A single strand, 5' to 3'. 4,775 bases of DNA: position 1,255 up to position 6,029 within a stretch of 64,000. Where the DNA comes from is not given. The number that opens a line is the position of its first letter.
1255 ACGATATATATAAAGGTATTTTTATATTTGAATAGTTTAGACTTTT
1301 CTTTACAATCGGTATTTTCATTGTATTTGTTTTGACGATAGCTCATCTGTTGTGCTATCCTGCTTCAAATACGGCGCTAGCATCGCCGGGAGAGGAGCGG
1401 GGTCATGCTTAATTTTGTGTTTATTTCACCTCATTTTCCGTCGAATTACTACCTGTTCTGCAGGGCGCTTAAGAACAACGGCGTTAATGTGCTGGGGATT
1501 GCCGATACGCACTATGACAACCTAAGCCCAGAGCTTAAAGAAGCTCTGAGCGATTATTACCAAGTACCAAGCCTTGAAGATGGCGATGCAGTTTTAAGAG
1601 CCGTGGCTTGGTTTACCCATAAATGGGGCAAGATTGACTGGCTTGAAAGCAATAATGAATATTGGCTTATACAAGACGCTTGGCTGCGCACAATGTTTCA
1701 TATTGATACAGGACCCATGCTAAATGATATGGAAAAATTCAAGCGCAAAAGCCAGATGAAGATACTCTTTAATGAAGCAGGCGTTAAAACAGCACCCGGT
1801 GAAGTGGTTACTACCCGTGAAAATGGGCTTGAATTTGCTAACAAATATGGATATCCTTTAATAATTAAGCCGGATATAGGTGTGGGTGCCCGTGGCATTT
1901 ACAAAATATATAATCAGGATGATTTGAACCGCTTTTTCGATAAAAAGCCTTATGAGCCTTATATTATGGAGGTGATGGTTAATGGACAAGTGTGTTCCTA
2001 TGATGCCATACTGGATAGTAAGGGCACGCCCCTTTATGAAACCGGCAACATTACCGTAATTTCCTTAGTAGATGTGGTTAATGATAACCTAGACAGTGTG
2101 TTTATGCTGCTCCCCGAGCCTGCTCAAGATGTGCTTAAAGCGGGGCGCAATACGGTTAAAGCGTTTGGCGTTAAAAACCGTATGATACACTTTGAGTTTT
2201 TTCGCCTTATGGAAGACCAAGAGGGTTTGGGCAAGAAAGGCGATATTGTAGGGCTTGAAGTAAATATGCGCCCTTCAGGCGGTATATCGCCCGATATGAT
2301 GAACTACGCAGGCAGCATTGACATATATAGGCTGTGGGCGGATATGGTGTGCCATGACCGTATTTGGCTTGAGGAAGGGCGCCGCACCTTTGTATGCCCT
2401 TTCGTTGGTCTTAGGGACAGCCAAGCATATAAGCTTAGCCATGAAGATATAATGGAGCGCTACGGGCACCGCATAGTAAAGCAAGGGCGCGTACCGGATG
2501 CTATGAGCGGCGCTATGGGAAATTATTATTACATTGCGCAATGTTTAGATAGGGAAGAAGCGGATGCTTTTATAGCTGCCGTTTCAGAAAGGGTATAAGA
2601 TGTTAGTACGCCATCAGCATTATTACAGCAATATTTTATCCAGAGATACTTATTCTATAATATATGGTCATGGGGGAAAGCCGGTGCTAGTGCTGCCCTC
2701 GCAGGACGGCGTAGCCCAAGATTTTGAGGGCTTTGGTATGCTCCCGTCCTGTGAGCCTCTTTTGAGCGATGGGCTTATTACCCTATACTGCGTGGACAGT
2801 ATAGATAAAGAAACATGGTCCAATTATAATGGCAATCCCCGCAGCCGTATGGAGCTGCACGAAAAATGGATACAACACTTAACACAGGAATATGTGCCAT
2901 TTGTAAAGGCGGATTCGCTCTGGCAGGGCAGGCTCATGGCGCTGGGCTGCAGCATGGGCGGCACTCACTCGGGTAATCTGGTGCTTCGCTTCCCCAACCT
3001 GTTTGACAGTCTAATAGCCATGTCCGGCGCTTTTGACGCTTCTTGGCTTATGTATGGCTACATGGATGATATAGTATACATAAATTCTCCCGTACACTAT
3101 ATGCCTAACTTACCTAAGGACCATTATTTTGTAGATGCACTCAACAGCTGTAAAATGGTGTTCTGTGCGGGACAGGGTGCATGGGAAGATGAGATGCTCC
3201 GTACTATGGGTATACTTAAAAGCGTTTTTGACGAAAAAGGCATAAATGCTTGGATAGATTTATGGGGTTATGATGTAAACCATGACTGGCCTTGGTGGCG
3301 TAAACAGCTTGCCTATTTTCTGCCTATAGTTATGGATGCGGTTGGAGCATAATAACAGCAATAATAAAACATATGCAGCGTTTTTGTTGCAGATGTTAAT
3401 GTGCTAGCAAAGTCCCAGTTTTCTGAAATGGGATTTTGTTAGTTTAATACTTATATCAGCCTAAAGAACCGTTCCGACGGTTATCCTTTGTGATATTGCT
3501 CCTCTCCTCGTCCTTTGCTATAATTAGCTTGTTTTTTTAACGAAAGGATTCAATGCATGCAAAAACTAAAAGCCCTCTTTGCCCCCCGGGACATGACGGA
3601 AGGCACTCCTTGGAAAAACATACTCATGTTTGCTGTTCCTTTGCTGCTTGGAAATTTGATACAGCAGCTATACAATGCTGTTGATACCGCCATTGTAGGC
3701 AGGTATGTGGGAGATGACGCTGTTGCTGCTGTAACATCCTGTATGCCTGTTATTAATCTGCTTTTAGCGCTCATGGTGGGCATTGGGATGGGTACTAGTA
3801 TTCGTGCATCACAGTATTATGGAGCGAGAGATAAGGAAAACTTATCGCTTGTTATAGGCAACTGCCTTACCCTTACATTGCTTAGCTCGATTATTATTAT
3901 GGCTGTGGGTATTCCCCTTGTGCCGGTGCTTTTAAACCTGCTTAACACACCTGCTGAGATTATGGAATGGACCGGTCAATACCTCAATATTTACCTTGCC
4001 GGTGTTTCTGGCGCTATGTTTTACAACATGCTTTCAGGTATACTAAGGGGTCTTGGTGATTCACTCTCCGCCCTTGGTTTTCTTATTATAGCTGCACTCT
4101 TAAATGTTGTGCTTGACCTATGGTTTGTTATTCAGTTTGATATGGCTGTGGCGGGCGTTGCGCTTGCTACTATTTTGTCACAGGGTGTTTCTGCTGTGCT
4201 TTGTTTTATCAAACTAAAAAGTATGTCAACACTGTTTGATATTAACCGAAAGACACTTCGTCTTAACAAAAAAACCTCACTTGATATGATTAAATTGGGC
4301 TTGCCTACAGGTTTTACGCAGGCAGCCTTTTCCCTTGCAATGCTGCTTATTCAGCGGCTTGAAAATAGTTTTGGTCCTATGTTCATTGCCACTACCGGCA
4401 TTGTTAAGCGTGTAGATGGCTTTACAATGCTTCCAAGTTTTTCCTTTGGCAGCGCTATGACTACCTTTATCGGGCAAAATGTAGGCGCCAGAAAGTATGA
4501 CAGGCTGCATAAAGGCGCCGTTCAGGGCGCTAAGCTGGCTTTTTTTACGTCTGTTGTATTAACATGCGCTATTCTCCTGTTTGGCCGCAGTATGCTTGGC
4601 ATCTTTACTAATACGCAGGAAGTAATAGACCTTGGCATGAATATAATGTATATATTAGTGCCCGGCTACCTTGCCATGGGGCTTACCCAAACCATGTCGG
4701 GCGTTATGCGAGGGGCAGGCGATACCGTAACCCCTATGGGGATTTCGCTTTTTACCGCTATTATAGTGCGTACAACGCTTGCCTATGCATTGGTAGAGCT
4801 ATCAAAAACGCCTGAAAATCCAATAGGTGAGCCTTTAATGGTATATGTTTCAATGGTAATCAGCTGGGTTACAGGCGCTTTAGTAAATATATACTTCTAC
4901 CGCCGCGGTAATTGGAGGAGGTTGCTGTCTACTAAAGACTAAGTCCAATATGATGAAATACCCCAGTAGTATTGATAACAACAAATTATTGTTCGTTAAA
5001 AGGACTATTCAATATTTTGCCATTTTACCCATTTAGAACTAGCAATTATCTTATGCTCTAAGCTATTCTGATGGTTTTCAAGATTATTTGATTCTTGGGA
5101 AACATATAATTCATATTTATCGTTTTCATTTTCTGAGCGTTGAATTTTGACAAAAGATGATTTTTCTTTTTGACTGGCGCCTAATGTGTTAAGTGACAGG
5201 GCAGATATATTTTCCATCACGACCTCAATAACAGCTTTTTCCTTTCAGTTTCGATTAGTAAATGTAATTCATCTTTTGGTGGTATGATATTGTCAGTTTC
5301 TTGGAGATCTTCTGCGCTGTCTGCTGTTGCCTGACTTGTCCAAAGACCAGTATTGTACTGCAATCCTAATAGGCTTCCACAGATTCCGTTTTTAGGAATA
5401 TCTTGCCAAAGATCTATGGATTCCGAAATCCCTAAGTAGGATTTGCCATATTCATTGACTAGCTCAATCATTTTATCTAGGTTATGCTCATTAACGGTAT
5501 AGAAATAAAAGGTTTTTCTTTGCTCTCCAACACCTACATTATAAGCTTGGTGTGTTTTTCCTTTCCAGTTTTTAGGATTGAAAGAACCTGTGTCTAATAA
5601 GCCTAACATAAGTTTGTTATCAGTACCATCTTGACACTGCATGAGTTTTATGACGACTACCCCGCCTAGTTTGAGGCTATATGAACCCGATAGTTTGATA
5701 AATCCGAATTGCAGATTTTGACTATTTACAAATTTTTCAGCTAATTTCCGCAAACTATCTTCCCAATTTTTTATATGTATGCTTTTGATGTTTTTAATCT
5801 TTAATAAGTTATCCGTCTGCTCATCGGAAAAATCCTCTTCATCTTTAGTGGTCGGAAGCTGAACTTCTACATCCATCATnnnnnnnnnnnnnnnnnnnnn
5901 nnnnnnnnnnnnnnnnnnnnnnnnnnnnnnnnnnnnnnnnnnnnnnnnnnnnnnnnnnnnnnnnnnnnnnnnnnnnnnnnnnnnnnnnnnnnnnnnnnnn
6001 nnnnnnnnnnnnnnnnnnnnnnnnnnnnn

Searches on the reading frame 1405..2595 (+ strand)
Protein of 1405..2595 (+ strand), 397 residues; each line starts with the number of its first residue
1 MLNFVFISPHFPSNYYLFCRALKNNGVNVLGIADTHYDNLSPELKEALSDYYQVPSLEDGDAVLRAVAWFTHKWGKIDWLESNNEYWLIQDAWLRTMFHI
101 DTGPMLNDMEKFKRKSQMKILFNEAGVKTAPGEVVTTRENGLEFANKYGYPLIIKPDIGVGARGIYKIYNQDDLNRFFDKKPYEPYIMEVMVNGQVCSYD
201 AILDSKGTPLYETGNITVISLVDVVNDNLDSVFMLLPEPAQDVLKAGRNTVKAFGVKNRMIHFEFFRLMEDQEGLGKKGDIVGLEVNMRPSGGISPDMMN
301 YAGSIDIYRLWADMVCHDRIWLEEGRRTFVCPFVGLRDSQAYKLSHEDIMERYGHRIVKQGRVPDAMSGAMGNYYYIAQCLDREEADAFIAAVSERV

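Call 75: search_protein_families(library=pfam, proteins=[window:1405-2595:+], max_evalue=0.00001)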
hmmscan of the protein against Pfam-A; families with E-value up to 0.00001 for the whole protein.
window:1405-2595:+ (397 aa): 2 families
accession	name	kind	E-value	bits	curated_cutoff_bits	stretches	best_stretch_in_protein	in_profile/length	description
PF02786.22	CPSase_L_D2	-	3.3e-08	33.8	19.8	1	115-179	2-68/211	Carbamoyl-phosphate synthase L chain, ATP binding domain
PF13535.11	ATP-grasp_4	-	4.7e-07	30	27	0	149-293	2-155/160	ATP-grasp domain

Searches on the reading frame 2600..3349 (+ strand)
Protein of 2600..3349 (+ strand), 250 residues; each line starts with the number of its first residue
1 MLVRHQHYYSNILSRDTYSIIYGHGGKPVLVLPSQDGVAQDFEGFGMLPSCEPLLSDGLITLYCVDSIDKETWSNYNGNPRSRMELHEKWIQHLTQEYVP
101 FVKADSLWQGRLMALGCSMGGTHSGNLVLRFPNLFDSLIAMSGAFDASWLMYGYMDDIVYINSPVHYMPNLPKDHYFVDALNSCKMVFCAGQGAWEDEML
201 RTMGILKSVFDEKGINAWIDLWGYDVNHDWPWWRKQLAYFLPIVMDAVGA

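Call 75: search_protein_families(library=pfam, proteins=[window:2600-3349:+], max_evalue=0.00001)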
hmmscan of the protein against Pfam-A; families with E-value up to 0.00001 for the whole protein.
window:2600-3349:+ (250 aa): 1 family
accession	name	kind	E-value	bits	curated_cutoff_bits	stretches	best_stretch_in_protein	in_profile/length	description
PF00756.26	Esterase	-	1.8e-07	31.7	22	1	80-192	84-192/251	Putative esterase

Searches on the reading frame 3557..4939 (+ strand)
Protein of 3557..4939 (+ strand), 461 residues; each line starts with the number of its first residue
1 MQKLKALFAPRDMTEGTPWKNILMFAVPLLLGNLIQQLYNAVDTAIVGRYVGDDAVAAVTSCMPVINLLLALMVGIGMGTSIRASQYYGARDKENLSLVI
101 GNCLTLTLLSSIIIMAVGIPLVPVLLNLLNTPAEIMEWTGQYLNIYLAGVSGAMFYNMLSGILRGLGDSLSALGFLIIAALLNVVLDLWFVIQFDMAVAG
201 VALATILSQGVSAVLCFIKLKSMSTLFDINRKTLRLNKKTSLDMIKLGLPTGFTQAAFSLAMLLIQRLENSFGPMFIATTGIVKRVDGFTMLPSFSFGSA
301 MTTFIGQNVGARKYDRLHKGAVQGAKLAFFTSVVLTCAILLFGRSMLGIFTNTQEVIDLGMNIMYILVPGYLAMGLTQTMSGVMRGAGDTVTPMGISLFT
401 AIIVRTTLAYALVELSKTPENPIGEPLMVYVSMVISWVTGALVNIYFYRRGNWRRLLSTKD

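Call 75: search_protein_families(library=pfam, proteins=[window:3557-4939:+], max_evalue=0.00001)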
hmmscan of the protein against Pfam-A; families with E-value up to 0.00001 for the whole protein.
window:3557-4939:+ (461 aa): 3 families
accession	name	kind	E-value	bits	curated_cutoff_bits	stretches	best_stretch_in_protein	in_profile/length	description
PF01554.23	MatE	-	3.5e-65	219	24.9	2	28-188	1-160/161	MatE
PF03023.19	MurJ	-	6.5e-08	32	27.4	1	6-229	183-408/451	Lipid II flippase MurJ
PF01943.22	Polysacc_synt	-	5.5e-07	29.7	28.2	0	29-264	8-227/274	Polysaccharide biosynthesis protein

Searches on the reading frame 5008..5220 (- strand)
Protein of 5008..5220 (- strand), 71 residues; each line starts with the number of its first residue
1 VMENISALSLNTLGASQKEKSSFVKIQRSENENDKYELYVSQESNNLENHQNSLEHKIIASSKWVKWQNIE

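Call 4: search_protein_families(library=pfam, proteins=[window:5008-5220:-], max_evalue=1)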
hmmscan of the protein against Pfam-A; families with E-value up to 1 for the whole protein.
window:5008-5220:- (71 aa): 0 families

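Call 5: search_protein_families(library=padloc, proteins=[window:5008-5220:-], max_evalue=1)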
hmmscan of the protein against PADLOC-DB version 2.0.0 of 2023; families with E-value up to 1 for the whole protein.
window:5008-5220:- (71 aa): 0 families

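Call 6: search_protein_families(library=ncbifam, proteins=[window:5008-5220:-], max_evalue=1)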
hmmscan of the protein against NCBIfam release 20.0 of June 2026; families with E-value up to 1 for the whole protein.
window:5008-5220:- (71 aa): 0 families

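Call 7: search_protein_families(library=phrogs, proteins=[window:5008-5220:-], max_evalue=1)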
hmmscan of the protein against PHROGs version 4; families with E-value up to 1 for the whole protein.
window:5008-5220:- (71 aa): 0 families

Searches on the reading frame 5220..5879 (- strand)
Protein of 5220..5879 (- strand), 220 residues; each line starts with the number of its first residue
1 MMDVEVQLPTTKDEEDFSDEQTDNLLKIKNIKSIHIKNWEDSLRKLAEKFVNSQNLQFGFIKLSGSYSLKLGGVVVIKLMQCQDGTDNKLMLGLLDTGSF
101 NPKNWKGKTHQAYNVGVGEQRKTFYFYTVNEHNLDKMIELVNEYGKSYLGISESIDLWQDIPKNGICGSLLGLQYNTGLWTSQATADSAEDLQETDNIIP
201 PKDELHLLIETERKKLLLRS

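Call 4: search_protein_families(library=pfam, proteins=[window:5220-5879:-], max_evalue=1)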
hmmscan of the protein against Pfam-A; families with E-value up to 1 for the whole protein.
window:5220-5879:- (220 aa): 0 families

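Call 5: search_protein_families(library=padloc, proteins=[window:5220-5879:-], max_evalue=1)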
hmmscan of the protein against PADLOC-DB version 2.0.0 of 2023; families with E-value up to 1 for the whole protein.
window:5220-5879:- (220 aa): 0 families

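Call 6: search_protein_families(library=ncbifam, proteins=[window:5220-5879:-], max_evalue=1)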
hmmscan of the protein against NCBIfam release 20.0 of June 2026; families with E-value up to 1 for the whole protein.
window:5220-5879:- (220 aa): 0 families

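Call 7: search_protein_families(library=phrogs, proteins=[window:5220-5879:-], max_evalue=1)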
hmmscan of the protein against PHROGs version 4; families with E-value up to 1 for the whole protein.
window:5220-5879:- (220 aa): 1 family
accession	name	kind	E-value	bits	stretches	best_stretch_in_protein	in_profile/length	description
phrog_16569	-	head and packaging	0.26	12.6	1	126-148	23-46/66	virion structural protein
